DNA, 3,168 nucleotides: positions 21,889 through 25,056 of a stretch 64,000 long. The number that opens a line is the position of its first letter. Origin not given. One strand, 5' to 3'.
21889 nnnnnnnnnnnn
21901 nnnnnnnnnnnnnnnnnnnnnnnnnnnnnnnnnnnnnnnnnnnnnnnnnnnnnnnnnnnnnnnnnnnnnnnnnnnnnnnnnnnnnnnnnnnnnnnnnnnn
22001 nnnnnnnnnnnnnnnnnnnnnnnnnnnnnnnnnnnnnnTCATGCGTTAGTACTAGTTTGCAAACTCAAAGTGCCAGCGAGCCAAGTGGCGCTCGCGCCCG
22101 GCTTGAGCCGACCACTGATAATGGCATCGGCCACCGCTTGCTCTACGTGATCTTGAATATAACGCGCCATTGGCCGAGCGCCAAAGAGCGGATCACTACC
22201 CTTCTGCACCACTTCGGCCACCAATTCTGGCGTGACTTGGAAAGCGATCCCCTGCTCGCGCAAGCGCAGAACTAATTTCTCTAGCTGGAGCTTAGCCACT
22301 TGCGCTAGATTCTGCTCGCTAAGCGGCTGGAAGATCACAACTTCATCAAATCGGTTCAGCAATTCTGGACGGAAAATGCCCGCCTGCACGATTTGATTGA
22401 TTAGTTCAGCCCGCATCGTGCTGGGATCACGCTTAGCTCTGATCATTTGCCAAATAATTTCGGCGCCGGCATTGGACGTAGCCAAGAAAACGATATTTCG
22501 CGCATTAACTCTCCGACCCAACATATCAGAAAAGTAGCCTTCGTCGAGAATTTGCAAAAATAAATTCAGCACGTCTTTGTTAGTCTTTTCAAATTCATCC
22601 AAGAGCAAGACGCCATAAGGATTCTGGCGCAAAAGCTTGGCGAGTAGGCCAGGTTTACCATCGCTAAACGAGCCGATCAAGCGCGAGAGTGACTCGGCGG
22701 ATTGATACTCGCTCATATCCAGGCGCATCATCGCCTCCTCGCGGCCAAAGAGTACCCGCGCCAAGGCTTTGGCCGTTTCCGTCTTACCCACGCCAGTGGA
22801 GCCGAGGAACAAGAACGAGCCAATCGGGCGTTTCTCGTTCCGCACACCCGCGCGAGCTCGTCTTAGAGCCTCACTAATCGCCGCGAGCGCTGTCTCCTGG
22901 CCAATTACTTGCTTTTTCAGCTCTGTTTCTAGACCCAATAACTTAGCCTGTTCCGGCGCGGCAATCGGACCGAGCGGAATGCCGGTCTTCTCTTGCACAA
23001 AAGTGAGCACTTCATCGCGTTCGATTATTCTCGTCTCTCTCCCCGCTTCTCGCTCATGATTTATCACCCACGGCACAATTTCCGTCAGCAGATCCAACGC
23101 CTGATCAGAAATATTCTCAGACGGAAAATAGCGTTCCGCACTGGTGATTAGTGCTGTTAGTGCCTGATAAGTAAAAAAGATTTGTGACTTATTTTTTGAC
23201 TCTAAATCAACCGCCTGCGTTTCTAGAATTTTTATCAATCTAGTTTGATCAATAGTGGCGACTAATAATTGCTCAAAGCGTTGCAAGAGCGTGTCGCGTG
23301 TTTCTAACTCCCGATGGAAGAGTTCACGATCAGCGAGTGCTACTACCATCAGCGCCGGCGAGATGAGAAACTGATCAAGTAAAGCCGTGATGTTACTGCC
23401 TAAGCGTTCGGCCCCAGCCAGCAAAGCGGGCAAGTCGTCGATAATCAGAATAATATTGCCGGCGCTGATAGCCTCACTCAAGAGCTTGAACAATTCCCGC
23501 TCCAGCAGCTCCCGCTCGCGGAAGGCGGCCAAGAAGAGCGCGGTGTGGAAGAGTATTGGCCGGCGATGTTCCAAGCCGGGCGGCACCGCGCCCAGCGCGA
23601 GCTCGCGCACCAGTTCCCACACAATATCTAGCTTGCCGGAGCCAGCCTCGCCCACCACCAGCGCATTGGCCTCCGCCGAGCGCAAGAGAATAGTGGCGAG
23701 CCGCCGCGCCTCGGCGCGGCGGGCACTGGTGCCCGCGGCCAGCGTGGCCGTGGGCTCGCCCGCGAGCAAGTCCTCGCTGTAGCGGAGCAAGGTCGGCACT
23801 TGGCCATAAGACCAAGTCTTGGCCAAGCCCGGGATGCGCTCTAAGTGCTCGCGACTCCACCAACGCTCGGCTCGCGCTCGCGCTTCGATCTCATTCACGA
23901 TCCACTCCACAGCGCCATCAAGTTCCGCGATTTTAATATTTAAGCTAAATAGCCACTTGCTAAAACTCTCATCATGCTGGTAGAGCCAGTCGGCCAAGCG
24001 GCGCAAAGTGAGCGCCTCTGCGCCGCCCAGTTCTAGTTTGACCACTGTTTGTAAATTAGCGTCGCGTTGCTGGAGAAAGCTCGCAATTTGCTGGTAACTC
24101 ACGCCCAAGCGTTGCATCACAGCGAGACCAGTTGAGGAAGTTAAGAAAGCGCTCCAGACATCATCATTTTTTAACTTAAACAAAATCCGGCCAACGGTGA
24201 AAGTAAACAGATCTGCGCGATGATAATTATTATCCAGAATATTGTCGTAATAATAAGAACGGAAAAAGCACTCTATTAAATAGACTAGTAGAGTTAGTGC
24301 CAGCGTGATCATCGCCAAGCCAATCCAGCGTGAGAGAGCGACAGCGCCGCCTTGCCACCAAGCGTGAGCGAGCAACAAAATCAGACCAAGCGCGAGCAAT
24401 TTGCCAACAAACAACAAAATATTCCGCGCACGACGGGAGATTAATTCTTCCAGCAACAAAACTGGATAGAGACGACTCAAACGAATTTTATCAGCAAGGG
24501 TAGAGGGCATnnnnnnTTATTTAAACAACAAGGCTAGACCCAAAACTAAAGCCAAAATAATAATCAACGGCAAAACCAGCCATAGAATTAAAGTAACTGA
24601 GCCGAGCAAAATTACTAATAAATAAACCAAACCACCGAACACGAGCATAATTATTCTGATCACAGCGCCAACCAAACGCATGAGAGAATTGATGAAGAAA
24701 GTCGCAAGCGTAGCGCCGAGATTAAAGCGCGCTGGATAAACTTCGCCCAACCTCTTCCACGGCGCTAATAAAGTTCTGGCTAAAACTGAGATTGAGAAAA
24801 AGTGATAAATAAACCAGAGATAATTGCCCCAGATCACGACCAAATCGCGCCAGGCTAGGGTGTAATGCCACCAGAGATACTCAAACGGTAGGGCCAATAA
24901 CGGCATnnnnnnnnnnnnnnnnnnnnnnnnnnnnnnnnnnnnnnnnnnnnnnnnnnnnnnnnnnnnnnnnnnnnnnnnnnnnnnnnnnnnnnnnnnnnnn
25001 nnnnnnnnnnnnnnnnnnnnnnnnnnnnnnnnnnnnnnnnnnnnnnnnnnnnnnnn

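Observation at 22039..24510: Membrane-anchored Clp/Hsp100-like ATPase with a degenerate first ATPase module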

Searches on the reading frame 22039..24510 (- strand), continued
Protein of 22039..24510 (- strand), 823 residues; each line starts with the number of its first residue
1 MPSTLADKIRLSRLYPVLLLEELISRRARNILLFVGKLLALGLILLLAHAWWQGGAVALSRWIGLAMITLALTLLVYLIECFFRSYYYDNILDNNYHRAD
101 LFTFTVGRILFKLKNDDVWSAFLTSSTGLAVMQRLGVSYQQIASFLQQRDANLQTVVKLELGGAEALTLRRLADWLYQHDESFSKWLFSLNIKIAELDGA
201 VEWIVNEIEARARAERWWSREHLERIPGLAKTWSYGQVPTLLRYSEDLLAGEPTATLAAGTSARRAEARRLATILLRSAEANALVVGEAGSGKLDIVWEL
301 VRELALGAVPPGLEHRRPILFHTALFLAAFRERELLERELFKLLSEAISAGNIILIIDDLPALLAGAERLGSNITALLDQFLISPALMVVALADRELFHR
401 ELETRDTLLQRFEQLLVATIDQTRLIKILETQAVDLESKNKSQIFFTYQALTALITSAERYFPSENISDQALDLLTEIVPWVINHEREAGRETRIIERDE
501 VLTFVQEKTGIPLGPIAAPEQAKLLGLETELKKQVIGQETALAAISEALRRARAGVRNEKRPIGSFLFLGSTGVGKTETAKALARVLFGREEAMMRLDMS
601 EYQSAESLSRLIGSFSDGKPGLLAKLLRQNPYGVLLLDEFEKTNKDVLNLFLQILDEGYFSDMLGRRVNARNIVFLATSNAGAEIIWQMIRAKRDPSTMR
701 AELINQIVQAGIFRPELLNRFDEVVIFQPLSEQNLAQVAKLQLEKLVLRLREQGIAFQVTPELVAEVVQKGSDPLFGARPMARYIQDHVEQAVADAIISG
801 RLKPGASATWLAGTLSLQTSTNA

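Call 107: find_encoding_contigs(protein=P0029, flank=5000, max_places=1)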
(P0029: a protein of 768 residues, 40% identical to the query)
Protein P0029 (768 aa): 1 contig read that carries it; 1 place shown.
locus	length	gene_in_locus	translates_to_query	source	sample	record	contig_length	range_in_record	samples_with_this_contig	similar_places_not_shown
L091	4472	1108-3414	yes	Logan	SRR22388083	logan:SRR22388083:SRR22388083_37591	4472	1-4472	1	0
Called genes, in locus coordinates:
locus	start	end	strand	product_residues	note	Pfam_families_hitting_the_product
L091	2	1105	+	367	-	?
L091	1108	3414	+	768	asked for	PF00158:Sigma54_activat (faint), PF17871:AAA_lid_9, PF00004:AAA (weak), PF07724:AAA_2, PF07728:AAA_5, PF10431:ClpB_D2-small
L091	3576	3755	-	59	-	-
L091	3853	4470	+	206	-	?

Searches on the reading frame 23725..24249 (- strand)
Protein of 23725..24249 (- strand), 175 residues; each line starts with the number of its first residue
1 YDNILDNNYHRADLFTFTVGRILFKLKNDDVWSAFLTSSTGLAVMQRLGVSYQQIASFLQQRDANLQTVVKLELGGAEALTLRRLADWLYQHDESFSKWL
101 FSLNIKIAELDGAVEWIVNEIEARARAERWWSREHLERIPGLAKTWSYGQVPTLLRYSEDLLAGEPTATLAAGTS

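Call 42: search_solved_structures(query=A5, max_evalue=1, show_alignments=2)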
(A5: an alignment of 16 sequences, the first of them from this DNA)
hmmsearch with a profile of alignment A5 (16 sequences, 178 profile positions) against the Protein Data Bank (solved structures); distinct sequences matched with E-value up to 1: 3.
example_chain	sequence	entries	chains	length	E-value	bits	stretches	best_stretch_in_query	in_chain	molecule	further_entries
4xbi_A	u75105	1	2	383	0.008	18.9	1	44-118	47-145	ClpB protein, putative,Green fluorescent protein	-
1wma_A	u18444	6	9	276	0.22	14.2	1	31-133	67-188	Carbonyl reductase [NADPH] 1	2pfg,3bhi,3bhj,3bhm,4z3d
1n5d_A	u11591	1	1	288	0.73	12.5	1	60-136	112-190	CARBONYL REDUCTASE/20BETA-HYDROXYSTEROID DEHYDROGENASE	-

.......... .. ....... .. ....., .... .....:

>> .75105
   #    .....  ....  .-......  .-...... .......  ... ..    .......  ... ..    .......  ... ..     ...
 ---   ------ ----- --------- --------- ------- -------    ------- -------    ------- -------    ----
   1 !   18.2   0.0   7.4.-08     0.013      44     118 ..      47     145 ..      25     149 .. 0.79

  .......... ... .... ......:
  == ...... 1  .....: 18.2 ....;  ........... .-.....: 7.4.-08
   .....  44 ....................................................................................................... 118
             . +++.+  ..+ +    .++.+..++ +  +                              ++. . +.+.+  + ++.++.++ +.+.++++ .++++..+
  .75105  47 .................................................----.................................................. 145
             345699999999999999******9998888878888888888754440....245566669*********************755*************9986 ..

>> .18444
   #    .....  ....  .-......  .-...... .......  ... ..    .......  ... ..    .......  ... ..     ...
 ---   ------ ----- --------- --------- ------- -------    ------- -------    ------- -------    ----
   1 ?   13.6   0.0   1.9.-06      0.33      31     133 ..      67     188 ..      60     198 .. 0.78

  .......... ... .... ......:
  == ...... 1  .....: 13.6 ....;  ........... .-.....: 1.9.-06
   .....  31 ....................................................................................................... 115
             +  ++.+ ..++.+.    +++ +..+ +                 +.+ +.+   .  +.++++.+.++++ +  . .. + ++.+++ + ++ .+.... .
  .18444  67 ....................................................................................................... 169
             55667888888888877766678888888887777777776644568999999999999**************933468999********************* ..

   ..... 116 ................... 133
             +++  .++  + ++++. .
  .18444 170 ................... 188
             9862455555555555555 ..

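Call 54: predict_structure(alignment_id=A6)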
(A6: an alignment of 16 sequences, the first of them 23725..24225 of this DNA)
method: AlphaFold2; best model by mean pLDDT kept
length: 167 residues; sequences in the alignment: 16
mean_pLDDT: 77.1   pTM: 0.66
mean pLDDT of the five models: 77.1, 76.9, 76.5, 76.4, 73.5
residues with pLDDT >= 90: 63; 70-90: 52; 50-70: 23; < 50: 29
segments of 3 or more residues with pLDDT < 50: 1-3, 142-167
pLDDT, mean of each block of 10 residues (from residue 1): 67 85 89 96 96 79 72 91 90 96 96 88 71 57 45 44 36
secondary structure, 60 per line:
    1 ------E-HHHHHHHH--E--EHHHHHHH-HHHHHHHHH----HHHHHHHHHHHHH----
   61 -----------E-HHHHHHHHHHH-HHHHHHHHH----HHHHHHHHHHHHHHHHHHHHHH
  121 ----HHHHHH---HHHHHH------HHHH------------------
elements in order: H9-16 H23-29 H31-39 H44-56 H74-84 H86-94 H99-120 H125-130 H134-139 H146-149

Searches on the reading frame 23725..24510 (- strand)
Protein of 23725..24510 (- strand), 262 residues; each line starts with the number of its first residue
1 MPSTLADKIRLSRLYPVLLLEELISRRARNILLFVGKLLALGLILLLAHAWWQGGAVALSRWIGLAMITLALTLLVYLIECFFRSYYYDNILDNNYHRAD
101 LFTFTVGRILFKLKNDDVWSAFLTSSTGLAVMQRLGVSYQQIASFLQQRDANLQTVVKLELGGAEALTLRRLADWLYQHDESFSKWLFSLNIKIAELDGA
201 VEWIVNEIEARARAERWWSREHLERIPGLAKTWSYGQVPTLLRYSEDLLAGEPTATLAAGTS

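Call 66: search_protein_representatives(alignment_id=A7)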
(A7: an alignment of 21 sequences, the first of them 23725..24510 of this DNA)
Query: 21 sequences, 264 profile positions. Proteins with E-value up to 0.001 (for the whole library): 695; up to 1e-10: 473; up to 1e-30: 261. The best 150 are listed.
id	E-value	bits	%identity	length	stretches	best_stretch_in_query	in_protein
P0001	1.1e-89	316.7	-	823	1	1-256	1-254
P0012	4.8e-81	288.4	-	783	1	2-257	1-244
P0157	5.7e-77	275.0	-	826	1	3-262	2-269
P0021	8.2e-75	268.0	-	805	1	2-261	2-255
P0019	1.4e-74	267.2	-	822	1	5-263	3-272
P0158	8.0e-74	264.7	-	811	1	1-255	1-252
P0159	3.6e-71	256.0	-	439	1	6-259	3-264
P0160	3.5e-69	249.5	-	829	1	4-261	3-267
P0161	3.2e-65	236.5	-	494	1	8-252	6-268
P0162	3.3e-65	236.5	-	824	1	6-256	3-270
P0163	7.9e-65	235.2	-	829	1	1-255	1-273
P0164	9.5e-65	235.0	-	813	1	4-260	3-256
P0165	3.9e-64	233.0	-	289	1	10-248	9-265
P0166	4.3e-64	232.8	-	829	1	3-258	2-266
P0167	6.4e-64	232.3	-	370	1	5-254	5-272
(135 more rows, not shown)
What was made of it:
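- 695 clusters at 50% identity carry the TM plus Clp_N signature (call 66).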

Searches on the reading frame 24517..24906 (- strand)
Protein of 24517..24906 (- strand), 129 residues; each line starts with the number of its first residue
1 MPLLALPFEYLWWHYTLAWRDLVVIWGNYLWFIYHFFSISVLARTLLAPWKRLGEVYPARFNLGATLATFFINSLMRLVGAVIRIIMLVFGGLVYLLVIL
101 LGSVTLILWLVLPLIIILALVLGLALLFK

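Call 4: search_protein_families(library=ncbifam, proteins=[window:24517-24906:-], max_evalue=0.01)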
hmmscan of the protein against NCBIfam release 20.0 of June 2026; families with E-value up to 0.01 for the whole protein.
window:24517-24906:- (129 aa): 0 families

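Call 5: search_protein_families(library=pfam, proteins=[window:24517-24906:-], max_evalue=0.01)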
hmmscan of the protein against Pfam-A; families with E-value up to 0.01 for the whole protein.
window:24517-24906:- (129 aa): 0 families

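Call 56: find_homologous_proteins(query=window:24517-24906:-, max_evalue=0.001)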
Query window:24517-24906:- (129 aa): 17 proteins with E <= 0.001 among 101 candidates.
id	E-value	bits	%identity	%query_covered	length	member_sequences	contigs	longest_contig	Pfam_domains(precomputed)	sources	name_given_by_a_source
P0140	8.8e-72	258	100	100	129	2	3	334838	-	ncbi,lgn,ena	ncbi:MAG: hypothetical protein AAB364_00370 [Patescibacteria group bacterium]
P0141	1.1e-60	222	81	83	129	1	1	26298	-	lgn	-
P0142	6.6e-52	194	72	100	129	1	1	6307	-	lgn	-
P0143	2.7e-44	169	65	100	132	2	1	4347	-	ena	-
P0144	3.0e-43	166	62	100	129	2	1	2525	-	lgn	-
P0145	7.4e-41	158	70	71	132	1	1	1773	-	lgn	-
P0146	2.7e-39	153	60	100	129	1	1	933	-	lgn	-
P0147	4.6e-39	152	65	79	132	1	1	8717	-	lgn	-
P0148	5.9e-36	142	58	100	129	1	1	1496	-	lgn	-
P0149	1.1e-35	141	58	99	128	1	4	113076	-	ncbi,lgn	-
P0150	7.1e-29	119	50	98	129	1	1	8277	-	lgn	-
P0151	8.4e-24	103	47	100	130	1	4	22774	-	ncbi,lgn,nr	ncbi:MAG: hypothetical protein HYT48_02105 [Candidatus Vogelbacteria bacterium]|nr:hypothetical prot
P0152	6.2e-22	97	45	91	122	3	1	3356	-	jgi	-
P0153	1.9e-20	92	42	86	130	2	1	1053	-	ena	-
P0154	3.3e-20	91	55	59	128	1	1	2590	-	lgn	-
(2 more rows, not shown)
